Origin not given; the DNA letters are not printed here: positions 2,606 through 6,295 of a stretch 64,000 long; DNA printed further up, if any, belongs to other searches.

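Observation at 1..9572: Sirtuin-led, seven-gene translationally coupled operon ending in two giant unknown proteins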

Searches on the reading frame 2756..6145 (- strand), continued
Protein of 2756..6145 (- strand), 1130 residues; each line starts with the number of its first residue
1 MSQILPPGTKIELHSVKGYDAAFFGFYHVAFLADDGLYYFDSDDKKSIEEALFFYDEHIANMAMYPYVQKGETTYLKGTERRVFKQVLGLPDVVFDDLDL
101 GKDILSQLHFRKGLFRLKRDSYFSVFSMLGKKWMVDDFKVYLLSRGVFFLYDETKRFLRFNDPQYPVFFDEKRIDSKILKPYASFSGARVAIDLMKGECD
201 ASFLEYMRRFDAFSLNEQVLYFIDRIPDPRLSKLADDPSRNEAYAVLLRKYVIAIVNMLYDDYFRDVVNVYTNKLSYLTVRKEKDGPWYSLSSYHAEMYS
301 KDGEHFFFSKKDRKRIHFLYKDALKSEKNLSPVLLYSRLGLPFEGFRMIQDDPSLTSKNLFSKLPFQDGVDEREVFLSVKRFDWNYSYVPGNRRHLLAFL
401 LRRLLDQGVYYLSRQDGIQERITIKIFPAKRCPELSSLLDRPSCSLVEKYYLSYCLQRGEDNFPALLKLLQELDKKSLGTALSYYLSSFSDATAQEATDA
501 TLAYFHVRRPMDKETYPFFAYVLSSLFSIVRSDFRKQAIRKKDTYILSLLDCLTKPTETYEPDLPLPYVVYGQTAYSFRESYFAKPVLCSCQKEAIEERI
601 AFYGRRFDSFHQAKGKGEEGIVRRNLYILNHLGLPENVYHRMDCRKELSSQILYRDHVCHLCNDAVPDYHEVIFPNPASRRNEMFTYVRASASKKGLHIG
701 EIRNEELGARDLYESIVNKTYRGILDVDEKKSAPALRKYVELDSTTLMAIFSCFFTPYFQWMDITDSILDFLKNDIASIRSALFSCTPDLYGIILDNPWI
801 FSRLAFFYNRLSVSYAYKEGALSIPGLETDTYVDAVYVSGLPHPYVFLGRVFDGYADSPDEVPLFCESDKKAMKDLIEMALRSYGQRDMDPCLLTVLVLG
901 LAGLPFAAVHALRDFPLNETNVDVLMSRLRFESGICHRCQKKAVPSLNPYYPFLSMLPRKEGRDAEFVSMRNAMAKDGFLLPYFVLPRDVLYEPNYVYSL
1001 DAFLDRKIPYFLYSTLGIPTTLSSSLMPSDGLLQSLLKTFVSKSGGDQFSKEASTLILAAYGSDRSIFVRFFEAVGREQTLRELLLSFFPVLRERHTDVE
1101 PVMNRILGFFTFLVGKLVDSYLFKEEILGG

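Call 79: find_encoding_contigs(protein=P0244, flank=8000, max_places=3)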
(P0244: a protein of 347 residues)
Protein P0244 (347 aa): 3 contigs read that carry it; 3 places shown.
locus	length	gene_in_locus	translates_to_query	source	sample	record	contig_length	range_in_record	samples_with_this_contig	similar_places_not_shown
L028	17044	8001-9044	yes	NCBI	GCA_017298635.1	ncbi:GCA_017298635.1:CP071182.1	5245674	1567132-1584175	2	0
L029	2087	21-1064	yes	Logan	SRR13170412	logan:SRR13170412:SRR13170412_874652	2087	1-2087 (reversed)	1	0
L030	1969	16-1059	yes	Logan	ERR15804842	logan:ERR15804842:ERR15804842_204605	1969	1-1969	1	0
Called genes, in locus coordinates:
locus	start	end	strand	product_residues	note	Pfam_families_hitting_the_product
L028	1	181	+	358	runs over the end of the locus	PF12323:HTH_OrfB_IS605, PF01385:OrfB_IS605, PF07282:Cas12f1-like_TNB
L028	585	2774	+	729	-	PF13087:AAA_12 (faint), PF00580:UvrD-helicase, PF13245:AAA_19, PF13604:AAA_30 (faint), PF01443:Viral_helicase1 (faint), PF00580:UvrD-helicase, PF13361:UvrD_C, PF13538:UvrD_C_2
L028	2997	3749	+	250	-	PF04307:YdjM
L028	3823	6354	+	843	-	PF10412:TrwB_AAD_bind, PF12696:TraG-D_C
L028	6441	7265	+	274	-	-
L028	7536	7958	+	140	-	PF13412:HTH_24 (weak), PF13545:HTH_Crp_2 (faint)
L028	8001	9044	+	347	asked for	-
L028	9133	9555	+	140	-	PF12910:PHD_like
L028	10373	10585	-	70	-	-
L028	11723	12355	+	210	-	PF01807:Zn_ribbon_DnaG (weak)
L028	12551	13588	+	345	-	PF18897:Gp3-like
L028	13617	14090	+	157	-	PF00436:SSB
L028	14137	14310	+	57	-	-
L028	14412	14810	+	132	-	PF14076:DUF4258 (weak)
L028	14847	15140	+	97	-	-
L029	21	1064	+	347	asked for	-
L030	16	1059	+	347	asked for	-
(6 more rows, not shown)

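Call 80: find_encoding_contigs(protein=P0230, flank=8000, max_places=2)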
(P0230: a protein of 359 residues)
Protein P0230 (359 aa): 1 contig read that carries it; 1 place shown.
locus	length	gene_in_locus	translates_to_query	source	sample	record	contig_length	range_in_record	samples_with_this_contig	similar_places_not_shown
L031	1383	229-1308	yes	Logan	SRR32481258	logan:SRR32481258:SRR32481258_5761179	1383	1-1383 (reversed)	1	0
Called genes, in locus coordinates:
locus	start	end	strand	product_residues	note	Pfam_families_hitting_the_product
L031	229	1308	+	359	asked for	-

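Call 81: find_encoding_contigs(protein=P0195, flank=8000, max_places=2)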
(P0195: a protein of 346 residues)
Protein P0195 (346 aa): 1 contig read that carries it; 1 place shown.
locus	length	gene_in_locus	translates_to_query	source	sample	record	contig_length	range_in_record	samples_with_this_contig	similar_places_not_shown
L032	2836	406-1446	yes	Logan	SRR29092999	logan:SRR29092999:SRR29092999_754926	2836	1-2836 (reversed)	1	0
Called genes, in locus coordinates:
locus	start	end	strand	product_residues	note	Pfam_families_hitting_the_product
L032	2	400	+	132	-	?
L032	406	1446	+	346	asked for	-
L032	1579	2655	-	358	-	-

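Call 82: find_related_loci(query=A1, collection=viral_contigs, flank=5000)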
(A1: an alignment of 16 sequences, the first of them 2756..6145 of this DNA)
Query A1 (1130 aa) in viral_contigs; peptide patterns used: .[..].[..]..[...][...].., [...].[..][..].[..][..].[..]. (x = any residue, [..] = any of these).
18 stretches matched a pattern, but none encodes a relative of the query by tblastn (E <= 1e-3).
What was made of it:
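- On Defence-type SIR2 systems (Thoeris, DSR, SIR2-HerA, SIR2-pAgo): Absent from IMG/VR (call 82).
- No copy was found in IMG/VR (call 82).
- Tried and rejected: An IMG/VR scan with the G6 alignment found no relative (call 82).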

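Call 83: search_dna_similar(query=P0244, collection=phages, mode=protein, max_evalue=0.001, max_rows=15)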
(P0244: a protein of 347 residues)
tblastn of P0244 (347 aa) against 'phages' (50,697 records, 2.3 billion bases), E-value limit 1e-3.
Records with a match: 286; places in all: 330; records where one place covers at least 80% of the query: 8.
Best place of each record, by identity: <60% 286.
By first word of the organism name: Staphylococcus 105; Streptococcus 37; Bacillus 28; Enterococcus 24; Flavobacterium 16; Lactococcus 14; Escherichia 10; Prevotella 9; Klebsiella 8; Lactobacillus 5; and 14 more.
By host as written in the record: - 25; Staphylococcus aureus 24; Lactococcus lactis 12; Flavobacterium psychrophilum 950106-1/1 12; Staphylococcus carnosus TM300 11; Streptococcus thermophilus 11; Prevotella sp. 9; Staphylococcus xylosus M1997-2/10 7; and 104 more.
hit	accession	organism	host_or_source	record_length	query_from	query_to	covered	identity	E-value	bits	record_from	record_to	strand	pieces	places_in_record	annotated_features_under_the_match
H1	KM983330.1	Clostridium phage phiCT19406A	Clostridium tetani ATCC 19406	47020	27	343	91%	34.9%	3e-63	223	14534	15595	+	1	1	hypothetical protein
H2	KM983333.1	Clostridium phage phiCTC2A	Clostridium tetani C2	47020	27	343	91%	34.9%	3e-63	223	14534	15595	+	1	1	hypothetical protein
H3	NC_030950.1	Clostridium phage phiCT19406A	Clostridium tetani ATCC 19406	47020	27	343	91%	34.9%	3e-63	223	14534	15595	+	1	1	hypothetical protein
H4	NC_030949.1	Clostridium phage phiCTC2A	Clostridium tetani C2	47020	27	343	91%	34.9%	3e-63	223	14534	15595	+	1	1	hypothetical protein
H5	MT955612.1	Staphylococcus phage SPbeta-like 2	Staphylococcus haemolyticus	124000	16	343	95%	28.4%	5e-35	141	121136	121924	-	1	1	hypothetical protein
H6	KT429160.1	Staphylococcus phage SPbeta-like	Staphylococcus epidermidis 36-1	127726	16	343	95%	28.4%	5e-35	141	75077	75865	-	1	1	hypothetical protein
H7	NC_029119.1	Staphylococcus phage SPbeta-like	Staphylococcus epidermidis 36-1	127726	16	343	95%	28.4%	5e-35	141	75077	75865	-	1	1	hypothetical protein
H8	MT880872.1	Staphylococcus phage PhiSepi-HH3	Staphylococcus epidermidis HD21-2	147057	16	343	95%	28.4%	5e-35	141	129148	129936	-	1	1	hypothetical protein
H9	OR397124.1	Clostridioides phage AR1086-1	Clostridioides difficile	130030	240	347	31%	36.1%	2e-11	71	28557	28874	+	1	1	hypothetical protein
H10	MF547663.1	Clostridioides phage LIBA2945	Clostridioides difficile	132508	240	347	31%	36.1%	2e-11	71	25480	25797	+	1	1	hypothetical protein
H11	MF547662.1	Clostridioides phage LIBA6276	Clostridioides difficile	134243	240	347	31%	36.1%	2e-11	71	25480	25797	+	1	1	hypothetical protein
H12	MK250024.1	Prevotella phage Lak-B5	Prevotella sp.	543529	238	328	26%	41.9%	3e-9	64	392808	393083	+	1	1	record has no annotation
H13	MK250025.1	Prevotella phage Lak-B6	Prevotella sp.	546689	238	328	26%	41.9%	3e-9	64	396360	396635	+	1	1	record has no annotation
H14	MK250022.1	Prevotella phage Lak-B3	Prevotella sp.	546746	238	328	26%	41.9%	3e-9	64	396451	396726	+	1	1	record has no annotation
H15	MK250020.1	Prevotella phage Lak-B1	Prevotella sp.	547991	238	328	26%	41.9%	3e-9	64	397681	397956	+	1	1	record has no annotation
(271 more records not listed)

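Call 84: search_dna_similar(query=P0244, collection=plasmids, mode=protein, max_evalue=0.001, max_rows=15)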
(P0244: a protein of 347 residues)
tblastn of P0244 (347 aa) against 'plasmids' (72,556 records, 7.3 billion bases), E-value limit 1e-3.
Records with a match: 57; places in all: 57; records where one place covers at least 80% of the query: 3.
Best place of each record, by identity: <60% 57.
By first word of the organism name: Rhizobium 7; Bacillus 6; Acinetobacter 6; Agrobacterium 5; Sphingobium 4; Clostridium 4; Clostridioides 4; Arcobacter 2; Shinella 2; Leuconostoc 2; and 15 more.
By predicted mobility (MOB-suite, as given by PLSDB): non-mobilizable 30; conjugative 17; mobilizable 10.
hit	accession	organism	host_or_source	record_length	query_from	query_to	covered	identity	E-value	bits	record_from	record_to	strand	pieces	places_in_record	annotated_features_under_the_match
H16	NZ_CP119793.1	Haladaptatus sp. QDMS2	cell culture,sediment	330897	25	344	84%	43.3%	8e-34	265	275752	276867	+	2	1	hypothetical protein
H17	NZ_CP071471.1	Priestia megaterium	whole organism,Hypersaline environment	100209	29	344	91%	31.5%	1e-42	164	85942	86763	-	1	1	hypothetical protein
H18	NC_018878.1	Bacillus thuringiensis Bt407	-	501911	30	344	91%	31.2%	3e-40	158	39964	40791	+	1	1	hypothetical protein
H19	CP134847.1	Arcobacter sp. AZ-2023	food,chicken meat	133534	207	343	39%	40.1%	1e-22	106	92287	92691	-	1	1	hypothetical protein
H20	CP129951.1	Arcobacter sp. DSM 115972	animal,chicken meat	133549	207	343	39%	40.1%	1e-22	106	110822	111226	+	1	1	hypothetical protein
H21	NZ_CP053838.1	Aliarcobacter faecis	Cell culture,Human septic tank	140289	207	343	39%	40.1%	1e-22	106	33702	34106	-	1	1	hypothetical protein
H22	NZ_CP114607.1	Acinetobacter sp. YWS30-1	soil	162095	221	343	35%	42.3%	3e-21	102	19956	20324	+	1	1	hypothetical protein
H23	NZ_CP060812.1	Acinetobacter variabilis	-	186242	221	343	35%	42.3%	3e-21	102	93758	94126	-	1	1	hypothetical protein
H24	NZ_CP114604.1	Acinetobacter towneri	chicken,carcass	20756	221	343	35%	42.3%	3e-21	102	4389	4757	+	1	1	hypothetical protein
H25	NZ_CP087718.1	Acinetobacter pittii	Homo sapiens,pure culture,hydrothorax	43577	221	343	35%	42.3%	3e-21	102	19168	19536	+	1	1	hypothetical protein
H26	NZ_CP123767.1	Acinetobacter pittii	Homo sapiens,sputum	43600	221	343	35%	42.3%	3e-21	102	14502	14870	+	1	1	hypothetical protein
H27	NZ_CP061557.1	Acinetobacter seifertii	Homo sapiens,blood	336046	221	343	35%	42.3%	3e-21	102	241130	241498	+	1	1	hypothetical protein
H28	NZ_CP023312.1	Vibrio anguillarum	Dicentrarchus labrax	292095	224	343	35%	40.0%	6e-17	89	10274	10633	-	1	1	hypothetical protein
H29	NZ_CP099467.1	Arthrobacter caoxuetaonis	single cell,faeces,Qinghai,China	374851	217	343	37%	36.2%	4e-13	78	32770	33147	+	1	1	hypothetical protein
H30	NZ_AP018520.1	Sphingobium sp. YG1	-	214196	221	340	35%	36.7%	1e-13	80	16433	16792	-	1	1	hypothetical protein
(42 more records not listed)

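Call 85: get_annotated_region(hit=H1, flank=6000)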
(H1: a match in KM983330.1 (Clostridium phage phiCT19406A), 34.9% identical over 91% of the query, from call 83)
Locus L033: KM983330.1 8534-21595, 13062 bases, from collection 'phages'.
description: Clostridium phage phiCT19406A, complete genome.
organism: Clostridium phage phiCT19406A (NCBI taxid 1567009)
taxonomy: Viruses; Duplodnaviria; Heunggongvirae; Uroviricota; Caudoviricetes
host: Clostridium tetani ATCC 19406; source: -; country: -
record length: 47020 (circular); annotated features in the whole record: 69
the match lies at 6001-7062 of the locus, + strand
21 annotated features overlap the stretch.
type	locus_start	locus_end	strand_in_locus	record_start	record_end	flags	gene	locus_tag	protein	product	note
CDS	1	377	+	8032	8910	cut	-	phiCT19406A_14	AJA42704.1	replication protein DnaD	-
CDS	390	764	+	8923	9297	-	-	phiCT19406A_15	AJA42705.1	hypothetical protein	-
CDS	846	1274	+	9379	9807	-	-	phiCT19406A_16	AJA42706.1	hypothetical protein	-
CDS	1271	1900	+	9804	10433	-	-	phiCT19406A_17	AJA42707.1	hypothetical protein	-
CDS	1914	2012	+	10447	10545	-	-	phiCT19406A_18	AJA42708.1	hypothetical protein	-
CDS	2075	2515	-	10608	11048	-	-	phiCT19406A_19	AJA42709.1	general stress protein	-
CDS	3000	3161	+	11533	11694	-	-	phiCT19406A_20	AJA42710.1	hypothetical protein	-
CDS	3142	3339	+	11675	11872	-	-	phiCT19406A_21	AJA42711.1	hypothetical protein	-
CDS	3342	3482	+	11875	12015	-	-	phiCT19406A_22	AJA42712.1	hypothetical protein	-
CDS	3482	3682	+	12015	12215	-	-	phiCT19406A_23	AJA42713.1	hypothetical protein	-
CDS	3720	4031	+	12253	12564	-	-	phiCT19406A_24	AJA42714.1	XRE family transcriptional regulator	-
CDS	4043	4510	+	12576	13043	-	-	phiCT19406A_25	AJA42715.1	siderophore-interacting protein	-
CDS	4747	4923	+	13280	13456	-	-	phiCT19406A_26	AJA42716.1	hypothetical protein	-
CDS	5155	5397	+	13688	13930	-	-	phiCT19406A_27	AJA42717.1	hypothetical protein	-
CDS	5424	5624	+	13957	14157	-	-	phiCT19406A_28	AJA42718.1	hypothetical protein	-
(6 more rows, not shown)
